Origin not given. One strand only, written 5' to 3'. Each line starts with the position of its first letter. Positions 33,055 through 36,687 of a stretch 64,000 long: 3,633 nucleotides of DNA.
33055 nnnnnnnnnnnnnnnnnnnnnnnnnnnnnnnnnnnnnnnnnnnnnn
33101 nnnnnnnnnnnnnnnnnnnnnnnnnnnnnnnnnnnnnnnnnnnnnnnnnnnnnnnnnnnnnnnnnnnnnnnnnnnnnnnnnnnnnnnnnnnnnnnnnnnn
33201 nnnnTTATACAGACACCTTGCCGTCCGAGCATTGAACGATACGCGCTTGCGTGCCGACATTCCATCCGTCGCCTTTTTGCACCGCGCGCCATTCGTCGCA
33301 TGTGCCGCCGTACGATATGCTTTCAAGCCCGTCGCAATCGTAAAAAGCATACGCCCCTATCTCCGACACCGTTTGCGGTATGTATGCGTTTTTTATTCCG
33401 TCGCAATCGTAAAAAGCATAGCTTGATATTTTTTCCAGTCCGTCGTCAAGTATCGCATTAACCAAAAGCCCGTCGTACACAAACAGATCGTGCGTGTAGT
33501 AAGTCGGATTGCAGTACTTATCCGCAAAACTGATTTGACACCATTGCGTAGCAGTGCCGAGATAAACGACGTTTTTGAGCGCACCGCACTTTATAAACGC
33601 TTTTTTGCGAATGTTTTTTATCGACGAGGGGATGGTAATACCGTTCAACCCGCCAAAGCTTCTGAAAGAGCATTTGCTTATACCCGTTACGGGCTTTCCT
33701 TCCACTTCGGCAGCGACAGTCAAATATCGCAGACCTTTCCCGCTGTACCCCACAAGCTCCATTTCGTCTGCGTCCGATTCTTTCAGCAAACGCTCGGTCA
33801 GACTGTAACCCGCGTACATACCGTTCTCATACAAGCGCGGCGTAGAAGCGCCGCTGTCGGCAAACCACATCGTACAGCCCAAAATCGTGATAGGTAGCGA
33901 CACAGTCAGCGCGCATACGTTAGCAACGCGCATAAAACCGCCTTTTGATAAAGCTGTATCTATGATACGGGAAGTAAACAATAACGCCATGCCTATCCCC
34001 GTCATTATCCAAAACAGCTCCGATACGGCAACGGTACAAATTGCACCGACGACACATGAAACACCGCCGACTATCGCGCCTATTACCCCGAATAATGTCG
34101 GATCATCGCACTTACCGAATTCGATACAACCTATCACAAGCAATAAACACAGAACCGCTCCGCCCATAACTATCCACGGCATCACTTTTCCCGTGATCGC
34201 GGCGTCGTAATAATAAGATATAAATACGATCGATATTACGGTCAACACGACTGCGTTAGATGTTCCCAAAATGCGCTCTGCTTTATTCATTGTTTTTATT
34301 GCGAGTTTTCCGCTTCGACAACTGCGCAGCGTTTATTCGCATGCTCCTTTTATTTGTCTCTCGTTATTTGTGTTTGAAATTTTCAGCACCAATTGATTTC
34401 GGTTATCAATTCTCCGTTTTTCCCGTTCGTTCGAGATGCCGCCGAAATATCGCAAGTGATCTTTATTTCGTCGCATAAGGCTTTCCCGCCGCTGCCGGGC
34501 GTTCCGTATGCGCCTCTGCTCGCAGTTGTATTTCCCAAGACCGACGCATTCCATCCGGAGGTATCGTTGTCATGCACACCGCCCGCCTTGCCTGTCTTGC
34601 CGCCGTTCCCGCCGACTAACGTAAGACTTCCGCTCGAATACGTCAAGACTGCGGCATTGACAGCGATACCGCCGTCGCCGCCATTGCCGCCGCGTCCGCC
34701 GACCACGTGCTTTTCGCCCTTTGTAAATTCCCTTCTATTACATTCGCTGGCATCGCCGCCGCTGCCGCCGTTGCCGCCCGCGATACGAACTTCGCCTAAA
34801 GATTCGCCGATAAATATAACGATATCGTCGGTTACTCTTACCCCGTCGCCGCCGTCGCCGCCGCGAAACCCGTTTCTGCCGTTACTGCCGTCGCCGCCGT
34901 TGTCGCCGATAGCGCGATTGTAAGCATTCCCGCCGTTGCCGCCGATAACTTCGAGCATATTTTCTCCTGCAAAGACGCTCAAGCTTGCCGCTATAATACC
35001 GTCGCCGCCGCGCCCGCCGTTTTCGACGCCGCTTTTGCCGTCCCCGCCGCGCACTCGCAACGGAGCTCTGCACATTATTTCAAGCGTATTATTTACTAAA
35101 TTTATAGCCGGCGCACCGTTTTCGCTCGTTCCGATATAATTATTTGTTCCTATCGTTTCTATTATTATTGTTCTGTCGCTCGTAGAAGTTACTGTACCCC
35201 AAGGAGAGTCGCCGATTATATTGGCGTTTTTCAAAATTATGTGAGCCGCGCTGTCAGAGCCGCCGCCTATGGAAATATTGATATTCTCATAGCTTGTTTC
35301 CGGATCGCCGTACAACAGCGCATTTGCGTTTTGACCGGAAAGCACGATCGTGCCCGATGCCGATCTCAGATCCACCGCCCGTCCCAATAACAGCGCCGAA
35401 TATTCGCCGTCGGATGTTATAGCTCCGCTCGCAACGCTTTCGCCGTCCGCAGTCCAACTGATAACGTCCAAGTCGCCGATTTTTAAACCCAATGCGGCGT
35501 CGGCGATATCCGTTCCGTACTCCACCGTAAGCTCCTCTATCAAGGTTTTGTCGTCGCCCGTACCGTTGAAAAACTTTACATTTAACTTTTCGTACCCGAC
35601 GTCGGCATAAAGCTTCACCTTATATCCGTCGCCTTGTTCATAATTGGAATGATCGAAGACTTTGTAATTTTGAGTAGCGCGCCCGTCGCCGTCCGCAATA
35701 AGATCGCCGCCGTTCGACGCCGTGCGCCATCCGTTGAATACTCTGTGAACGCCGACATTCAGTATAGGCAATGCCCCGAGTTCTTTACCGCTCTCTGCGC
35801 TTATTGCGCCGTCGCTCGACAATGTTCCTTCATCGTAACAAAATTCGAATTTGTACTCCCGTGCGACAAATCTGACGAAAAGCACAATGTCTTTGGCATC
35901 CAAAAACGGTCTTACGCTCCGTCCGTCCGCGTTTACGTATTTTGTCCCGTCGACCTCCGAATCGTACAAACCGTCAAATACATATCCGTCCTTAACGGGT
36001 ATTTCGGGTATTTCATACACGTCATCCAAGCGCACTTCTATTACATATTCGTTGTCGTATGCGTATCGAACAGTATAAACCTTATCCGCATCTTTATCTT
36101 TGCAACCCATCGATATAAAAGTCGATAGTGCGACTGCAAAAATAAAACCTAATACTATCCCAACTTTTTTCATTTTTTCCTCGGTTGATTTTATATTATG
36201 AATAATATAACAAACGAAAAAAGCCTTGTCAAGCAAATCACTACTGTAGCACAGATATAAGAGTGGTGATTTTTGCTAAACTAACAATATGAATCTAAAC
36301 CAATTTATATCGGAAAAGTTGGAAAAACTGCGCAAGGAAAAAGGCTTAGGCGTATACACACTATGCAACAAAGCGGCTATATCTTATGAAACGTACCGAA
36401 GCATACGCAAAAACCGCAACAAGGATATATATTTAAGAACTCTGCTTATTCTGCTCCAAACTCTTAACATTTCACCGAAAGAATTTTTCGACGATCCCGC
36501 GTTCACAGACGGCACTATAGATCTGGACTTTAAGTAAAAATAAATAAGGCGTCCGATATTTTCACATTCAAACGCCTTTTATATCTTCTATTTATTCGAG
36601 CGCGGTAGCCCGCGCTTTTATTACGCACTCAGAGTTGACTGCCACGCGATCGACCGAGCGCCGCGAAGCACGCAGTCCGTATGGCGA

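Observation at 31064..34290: Radical-SAM/SPASM RiPP-like cluster with unusual accessory genes in an AT-rich block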

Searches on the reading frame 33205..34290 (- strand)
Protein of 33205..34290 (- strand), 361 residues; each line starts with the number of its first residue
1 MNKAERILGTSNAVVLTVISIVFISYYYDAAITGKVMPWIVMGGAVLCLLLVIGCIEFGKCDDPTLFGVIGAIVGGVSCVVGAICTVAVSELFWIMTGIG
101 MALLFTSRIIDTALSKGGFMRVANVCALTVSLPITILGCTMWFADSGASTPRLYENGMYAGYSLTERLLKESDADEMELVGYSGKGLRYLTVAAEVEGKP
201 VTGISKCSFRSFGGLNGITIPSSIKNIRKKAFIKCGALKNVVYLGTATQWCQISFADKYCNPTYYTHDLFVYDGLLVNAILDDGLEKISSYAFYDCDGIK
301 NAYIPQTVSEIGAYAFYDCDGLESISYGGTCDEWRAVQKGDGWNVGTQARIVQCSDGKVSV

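Call 3: search_protein_families(library=ncbifam, proteins=[window:33205-34290:-], max_evalue=0.01)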
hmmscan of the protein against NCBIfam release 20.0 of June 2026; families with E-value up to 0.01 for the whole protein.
window:33205-34290:- (361 aa): 1 family
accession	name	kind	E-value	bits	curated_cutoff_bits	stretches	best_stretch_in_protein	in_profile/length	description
NF047961.1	adhesin_HupY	equivalog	0.0015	16.6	1250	0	267-319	202-253/978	leucine-rich repeat adhesin HupY/LrrG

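Call 4: search_protein_families(library=pfam, proteins=[window:33205-34290:-], max_evalue=0.01)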
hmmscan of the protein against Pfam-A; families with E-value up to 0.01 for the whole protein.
window:33205-34290:- (361 aa): 1 family
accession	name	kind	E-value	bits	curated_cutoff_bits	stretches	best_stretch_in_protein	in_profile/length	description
PF13306.12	LRR_5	-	1.7e-18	67.2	27.7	2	272-328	10-64/127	BspA type Leucine rich repeat region (6 copies)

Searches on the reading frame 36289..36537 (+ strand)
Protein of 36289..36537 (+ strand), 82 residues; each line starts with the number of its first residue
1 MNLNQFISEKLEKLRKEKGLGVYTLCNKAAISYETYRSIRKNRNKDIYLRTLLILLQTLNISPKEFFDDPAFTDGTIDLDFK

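Call 3: search_protein_families(library=ncbifam, proteins=[window:36289-36537:+], max_evalue=0.01)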
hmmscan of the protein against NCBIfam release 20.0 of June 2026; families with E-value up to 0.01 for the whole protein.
window:36289-36537:+ (82 aa): 0 families

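Call 4: search_protein_families(library=pfam, proteins=[window:36289-36537:+], max_evalue=0.01)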
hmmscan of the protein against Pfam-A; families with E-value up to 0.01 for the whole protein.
window:36289-36537:+ (82 aa): 2 families
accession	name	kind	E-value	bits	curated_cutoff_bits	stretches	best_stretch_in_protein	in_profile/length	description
PF13443.12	HTH_26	-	5.6e-07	30.2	22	1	10-69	1-60/63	Cro/C1-type HTH DNA-binding domain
PF12844.13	HTH_19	-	0.00014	22.1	30.2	1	9-68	2-60/64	Helix-turn-helix domain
